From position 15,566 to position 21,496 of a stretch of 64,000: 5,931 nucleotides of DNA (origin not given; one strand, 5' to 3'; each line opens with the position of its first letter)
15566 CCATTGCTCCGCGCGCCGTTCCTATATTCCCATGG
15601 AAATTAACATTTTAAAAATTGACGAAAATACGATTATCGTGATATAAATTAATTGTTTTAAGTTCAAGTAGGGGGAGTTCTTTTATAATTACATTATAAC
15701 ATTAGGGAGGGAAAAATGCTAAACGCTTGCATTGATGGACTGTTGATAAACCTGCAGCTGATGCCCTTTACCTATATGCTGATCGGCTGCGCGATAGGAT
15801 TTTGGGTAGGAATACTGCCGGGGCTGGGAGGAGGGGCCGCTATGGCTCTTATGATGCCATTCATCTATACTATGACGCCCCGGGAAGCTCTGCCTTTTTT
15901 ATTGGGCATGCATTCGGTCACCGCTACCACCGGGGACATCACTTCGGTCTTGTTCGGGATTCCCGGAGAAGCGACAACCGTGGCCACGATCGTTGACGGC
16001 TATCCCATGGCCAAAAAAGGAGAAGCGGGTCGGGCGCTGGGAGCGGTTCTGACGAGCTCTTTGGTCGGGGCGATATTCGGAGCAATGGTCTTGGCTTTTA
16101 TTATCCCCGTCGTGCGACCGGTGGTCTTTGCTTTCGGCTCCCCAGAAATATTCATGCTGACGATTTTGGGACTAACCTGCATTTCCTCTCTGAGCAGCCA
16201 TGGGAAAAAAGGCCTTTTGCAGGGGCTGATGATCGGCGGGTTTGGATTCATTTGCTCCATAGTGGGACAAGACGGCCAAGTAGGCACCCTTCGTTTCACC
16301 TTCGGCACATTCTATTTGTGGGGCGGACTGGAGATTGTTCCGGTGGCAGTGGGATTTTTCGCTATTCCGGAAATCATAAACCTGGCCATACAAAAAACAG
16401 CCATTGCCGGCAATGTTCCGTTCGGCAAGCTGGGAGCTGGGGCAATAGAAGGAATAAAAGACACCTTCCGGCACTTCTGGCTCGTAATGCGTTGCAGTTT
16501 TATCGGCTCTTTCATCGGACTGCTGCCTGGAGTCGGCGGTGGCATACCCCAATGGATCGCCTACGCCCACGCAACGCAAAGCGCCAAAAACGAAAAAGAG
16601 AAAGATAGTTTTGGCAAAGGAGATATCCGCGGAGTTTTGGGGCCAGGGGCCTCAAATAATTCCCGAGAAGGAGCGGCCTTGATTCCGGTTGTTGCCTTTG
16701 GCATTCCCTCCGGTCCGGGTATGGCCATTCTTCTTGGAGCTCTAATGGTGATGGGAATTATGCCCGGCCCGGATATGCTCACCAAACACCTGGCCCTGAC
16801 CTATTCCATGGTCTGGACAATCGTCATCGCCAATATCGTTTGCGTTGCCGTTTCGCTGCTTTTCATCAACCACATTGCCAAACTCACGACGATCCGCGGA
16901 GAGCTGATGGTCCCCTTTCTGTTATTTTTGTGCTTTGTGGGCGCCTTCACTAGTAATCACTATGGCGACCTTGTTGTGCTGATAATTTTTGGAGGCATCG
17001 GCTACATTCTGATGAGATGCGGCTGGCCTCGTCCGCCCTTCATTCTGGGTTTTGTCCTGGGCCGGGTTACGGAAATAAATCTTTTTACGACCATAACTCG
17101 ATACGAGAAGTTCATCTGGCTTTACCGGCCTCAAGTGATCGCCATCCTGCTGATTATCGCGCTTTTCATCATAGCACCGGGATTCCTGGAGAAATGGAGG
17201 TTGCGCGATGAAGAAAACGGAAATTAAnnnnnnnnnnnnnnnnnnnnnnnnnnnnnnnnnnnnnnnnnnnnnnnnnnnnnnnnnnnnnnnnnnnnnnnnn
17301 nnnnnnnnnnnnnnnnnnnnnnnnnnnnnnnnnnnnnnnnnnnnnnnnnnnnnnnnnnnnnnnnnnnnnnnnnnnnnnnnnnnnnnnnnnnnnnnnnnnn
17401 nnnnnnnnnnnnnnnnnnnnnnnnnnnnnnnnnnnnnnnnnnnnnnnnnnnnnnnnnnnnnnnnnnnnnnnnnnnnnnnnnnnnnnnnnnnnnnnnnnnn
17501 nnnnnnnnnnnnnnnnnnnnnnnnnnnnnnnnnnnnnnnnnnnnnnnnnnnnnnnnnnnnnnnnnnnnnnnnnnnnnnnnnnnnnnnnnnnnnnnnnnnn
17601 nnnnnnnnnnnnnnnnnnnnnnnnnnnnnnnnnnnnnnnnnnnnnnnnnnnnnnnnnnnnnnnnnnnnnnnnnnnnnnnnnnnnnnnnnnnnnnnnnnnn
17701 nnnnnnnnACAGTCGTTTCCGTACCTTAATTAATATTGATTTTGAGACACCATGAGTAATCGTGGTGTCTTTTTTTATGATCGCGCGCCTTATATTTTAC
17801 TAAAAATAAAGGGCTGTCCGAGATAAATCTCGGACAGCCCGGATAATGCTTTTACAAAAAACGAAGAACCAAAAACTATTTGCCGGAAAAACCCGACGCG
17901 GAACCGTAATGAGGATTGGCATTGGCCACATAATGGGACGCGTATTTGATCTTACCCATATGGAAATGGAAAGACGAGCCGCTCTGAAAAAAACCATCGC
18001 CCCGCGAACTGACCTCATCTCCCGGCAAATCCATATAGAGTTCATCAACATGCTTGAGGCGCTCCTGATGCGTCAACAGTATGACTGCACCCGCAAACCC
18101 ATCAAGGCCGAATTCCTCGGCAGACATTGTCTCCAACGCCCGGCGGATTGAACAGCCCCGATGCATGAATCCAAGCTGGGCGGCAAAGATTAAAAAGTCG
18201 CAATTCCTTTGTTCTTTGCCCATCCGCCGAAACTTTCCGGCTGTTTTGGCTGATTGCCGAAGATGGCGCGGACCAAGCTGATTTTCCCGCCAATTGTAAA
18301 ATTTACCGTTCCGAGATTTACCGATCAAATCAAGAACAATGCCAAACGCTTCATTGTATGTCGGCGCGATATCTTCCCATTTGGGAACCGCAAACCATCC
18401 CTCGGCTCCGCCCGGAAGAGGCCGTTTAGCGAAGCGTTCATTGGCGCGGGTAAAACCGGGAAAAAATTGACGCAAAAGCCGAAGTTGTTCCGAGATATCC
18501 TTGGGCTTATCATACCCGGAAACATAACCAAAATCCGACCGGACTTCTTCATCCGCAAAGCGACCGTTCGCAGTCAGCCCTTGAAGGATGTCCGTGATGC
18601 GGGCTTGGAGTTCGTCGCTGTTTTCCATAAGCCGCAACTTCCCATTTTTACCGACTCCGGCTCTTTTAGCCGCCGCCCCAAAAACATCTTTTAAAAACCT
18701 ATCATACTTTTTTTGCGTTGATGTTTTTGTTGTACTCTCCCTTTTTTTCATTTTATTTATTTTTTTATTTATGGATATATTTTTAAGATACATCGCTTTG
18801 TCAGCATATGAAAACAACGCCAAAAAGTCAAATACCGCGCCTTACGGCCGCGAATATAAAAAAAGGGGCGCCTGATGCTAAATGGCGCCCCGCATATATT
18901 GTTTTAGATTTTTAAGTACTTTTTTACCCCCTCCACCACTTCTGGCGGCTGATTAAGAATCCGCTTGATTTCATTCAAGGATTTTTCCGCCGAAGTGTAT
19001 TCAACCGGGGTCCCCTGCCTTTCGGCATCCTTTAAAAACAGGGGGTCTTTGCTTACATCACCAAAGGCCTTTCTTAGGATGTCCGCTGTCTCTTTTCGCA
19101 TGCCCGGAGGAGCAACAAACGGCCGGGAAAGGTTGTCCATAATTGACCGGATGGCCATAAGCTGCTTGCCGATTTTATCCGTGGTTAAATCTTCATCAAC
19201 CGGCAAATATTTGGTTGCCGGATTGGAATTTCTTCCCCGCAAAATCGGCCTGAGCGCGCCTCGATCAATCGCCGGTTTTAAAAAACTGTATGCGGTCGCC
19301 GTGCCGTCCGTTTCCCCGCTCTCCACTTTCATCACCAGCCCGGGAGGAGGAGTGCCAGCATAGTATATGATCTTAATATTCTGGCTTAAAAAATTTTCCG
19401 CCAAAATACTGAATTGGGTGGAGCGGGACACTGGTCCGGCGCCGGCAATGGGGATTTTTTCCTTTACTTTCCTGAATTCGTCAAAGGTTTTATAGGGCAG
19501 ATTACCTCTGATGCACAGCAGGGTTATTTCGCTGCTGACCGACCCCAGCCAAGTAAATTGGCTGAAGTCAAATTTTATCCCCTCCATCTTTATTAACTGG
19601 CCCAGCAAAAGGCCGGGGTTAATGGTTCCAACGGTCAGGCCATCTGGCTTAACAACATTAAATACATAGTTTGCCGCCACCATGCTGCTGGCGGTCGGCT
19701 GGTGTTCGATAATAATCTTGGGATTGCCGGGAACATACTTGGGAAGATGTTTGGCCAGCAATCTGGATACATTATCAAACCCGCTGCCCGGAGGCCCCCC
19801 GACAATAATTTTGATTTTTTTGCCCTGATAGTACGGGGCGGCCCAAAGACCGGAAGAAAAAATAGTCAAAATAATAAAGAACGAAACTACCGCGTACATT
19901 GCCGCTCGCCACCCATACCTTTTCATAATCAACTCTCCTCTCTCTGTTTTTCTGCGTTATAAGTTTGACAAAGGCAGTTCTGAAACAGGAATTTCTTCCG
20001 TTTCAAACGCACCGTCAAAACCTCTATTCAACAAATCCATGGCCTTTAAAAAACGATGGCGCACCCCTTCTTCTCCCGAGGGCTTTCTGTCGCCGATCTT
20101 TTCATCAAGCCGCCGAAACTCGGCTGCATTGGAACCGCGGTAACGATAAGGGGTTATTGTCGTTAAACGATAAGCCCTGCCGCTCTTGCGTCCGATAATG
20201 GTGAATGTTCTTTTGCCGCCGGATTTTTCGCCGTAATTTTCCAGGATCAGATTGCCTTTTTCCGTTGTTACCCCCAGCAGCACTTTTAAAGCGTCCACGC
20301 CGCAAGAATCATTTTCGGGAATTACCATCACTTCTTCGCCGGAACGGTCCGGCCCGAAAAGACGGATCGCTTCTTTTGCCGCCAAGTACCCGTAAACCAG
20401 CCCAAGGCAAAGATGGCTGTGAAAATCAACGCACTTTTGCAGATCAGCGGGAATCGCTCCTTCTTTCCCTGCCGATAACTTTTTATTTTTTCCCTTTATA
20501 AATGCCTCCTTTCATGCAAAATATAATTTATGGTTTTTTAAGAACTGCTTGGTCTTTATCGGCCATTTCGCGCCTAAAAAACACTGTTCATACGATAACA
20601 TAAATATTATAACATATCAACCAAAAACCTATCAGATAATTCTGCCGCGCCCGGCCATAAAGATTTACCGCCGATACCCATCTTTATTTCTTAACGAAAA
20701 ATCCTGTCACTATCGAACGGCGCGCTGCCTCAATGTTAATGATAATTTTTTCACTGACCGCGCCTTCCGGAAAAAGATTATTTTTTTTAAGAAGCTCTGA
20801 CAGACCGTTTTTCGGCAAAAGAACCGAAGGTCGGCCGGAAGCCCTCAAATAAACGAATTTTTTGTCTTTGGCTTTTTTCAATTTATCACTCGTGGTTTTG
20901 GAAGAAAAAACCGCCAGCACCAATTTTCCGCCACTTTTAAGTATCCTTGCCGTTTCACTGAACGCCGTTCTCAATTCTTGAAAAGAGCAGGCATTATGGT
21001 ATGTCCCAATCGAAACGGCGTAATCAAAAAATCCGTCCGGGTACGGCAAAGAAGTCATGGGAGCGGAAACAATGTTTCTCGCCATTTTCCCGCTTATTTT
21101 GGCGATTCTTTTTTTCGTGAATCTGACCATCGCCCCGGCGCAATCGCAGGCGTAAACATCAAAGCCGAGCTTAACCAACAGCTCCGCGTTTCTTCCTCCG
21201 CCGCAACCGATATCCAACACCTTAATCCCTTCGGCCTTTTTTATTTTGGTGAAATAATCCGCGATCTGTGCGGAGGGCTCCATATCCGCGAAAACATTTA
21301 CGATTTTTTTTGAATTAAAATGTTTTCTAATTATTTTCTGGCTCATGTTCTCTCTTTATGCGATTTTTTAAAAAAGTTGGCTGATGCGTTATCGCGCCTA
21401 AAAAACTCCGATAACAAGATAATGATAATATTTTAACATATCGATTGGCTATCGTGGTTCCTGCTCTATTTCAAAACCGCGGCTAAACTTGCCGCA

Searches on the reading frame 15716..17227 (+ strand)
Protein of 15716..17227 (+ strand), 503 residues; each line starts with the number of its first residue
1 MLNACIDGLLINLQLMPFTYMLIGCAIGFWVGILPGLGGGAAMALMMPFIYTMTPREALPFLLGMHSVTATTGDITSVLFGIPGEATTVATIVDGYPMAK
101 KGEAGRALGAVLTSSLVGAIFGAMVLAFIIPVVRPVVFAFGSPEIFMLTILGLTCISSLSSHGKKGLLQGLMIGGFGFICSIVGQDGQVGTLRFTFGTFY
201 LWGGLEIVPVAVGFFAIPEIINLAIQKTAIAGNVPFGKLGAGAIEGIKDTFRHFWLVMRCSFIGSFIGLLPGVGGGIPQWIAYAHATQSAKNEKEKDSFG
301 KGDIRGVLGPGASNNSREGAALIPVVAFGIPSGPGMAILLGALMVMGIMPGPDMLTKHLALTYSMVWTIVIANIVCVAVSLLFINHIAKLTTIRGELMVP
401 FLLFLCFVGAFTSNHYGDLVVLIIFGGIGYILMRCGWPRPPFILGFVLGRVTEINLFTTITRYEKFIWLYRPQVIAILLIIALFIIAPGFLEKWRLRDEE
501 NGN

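Call 35: search_protein_families(library=pfam, proteins=[window:15716-17227:+], max_evalue=0.001)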
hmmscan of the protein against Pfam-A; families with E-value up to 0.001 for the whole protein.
window:15716-17227:+ (503 aa): 1 family
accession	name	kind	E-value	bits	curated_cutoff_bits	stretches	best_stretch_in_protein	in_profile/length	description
PF01970.21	TctA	-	2.1e-119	399.4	28.9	1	19-444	2-423/423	Tripartite tricarboxylate transporter TctA family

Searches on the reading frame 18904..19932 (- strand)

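Call 35: search_protein_families(library=pfam, proteins=[window:18904-19932:-], max_evalue=0.001)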
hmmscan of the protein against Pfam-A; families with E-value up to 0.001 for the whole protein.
window:18904-19932:- (342 aa): 1 family
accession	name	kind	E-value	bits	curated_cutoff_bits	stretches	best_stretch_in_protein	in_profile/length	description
PF03401.19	TctC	-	0.00018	21.5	27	1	72-317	16-253/274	Tripartite tricarboxylate transporter family receptor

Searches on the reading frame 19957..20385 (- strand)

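Call 35: search_protein_families(library=pfam, proteins=[window:19957-20385:-], max_evalue=0.001)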
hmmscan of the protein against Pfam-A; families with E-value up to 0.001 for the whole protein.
window:19957-20385:- (142 aa): 1 family
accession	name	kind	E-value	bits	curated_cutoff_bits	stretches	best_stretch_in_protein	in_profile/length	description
PF02663.19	FmdE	-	7.6e-15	55.6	22.9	1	2-105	15-106/133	FmdE, Molybdenum formylmethanofuran dehydrogenase operon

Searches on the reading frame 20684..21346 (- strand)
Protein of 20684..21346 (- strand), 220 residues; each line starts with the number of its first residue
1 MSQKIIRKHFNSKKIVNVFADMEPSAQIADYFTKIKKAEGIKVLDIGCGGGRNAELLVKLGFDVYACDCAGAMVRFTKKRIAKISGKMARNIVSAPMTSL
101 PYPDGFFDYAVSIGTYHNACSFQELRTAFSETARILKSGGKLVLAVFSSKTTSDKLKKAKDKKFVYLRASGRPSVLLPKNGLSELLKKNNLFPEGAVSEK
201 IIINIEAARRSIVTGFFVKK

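Call 14: search_protein_families(library=ncbifam, proteins=[window:20684-21346:-], max_evalue=0.01)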
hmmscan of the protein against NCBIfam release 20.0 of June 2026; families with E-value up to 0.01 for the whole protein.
window:20684-21346:- (220 aa): 45 families (the best 25 are shown)
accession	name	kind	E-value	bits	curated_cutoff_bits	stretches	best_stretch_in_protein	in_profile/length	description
NF001241.0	PRK00216.1-2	equivalog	3.3e-13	49.8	327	1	34-152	46-155/231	demethylmenaquinone methyltransferase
NF043040.1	corrin_prot_MT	hypoth_equivalog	8.4e-13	48.2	180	1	36-145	38-148/216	corrinoid protein-associated methyltransferase CpaM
NF045667.1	MTase_DVU1556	equivalog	2.3e-12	46.8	155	1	36-158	19-135/213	DVU_1556 family methyltransferase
NF045649.1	2X_seleno_MduS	exception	5.6e-12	45.3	380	1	18-155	20-155/338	methyltransferase domain-containing selenoprotein MduS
TIGR01934.1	MenG_MenH_UbiE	subfamily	1.9e-11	43.7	158.35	1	32-157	32-153/223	ubiquinone/menaquinone biosynthesis methyltransferase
NF041820.1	daptide_MTase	equivalog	5.9e-11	42.3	175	1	28-169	26-164/243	daptide-type RiPP biosynthesis methyltransferase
NF041537.1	ArsM_AhpD_UU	exception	2.7e-10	39.6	510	1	36-146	73-182/345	arsenite methyltransferase/AhpD domain selenoprotein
TIGR02072.1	BioC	equivalog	6.4e-10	39.3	184.95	1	31-152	26-140/244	malonyl-ACP O-methyltransferase BioC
NF047649.1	MTase_UXPK_star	exception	1e-09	37.9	460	1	38-146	76-183/283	methyltransferase/UXPK-star double selenoprotein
NF001240.0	PRK00216.1-1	equivalog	2.6e-09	36.5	378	1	39-162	63-185/251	bifunctional demethylmenaquinone methyltransferase/2-methoxy-6-polyprenyl-1,4-benzoquinol methylase UbiE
NF001244.0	PRK00216.1-5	equivalog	2.8e-09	36.6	216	1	33-159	42-167/236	bifunctional demethylmenaquinone methyltransferase/2-methoxy-6-polyprenyl-1,4-benzoquinol methylase UbiE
NF052510.1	methyltran_MpqE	exception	4.2e-09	36.1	335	1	34-158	41-164/234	methyl-plastoquinone biosynthesis methyltransferase MpqE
NF040539.1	AST_met_ArsM_2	exception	2e-08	34.4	240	1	17-158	37-178/262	putative arsinothricin biosynthesis methyltransferase ArsM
NF007610.0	PRK10258.1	equivalog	3.4e-08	33.1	342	1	33-151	36-145/251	malonyl-ACP O-methyltransferase BioC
NF001242.0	PRK00216.1-3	equivalog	3.8e-08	33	351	1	35-159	66-189/258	bifunctional demethylmenaquinone methyltransferase/2-methoxy-6-polyprenyl-1,4-benzoquinol methylase UbiE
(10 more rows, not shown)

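Call 35: search_protein_families(library=pfam, proteins=[window:20684-21346:-], max_evalue=0.001)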
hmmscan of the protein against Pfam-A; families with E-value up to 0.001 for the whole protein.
window:20684-21346:- (220 aa): 10 families
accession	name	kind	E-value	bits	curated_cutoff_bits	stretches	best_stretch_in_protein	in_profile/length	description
PF08241.18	Methyltransf_11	-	1.3e-18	67.8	21.2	1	44-144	1-95/95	Methyltransferase domain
PF13649.12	Methyltransf_25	-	4.6e-17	62.9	27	1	43-140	1-97/97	Methyltransferase domain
PF13489.12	Methyltransf_23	-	9.3e-11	42.2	27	1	32-156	17-128/164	Methyltransferase domain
PF01209.24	Ubie_methyltran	-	4.1e-10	39.9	20.1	1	37-161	45-167/233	ubiE/COQ5 methyltransferase family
PF08242.18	Methyltransf_12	-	9.9e-10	39.5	30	1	44-142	1-98/98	Methyltransferase domain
PF13847.12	Methyltransf_31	-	6.1e-09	36.1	27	1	39-165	3-128/145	Methyltransferase domain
PF02353.26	CMAS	-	8.6e-08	32.3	27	1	28-165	51-185/273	Mycolic acid cyclopropane synthetase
PF03848.20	TehB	-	2.7e-06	27.4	20.4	1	33-82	24-73/193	Tellurite resistance protein TehB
PF05148.21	Methyltransf_8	-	7.8e-05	23.1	27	0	37-156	70-168/219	Hypothetical methyltransferase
PF03291.22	mRNA_G-N7_MeTrfase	-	0.00069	19.3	26.6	0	25-92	46-115/315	mRNA (guanine-N(7))-methyltransferase domain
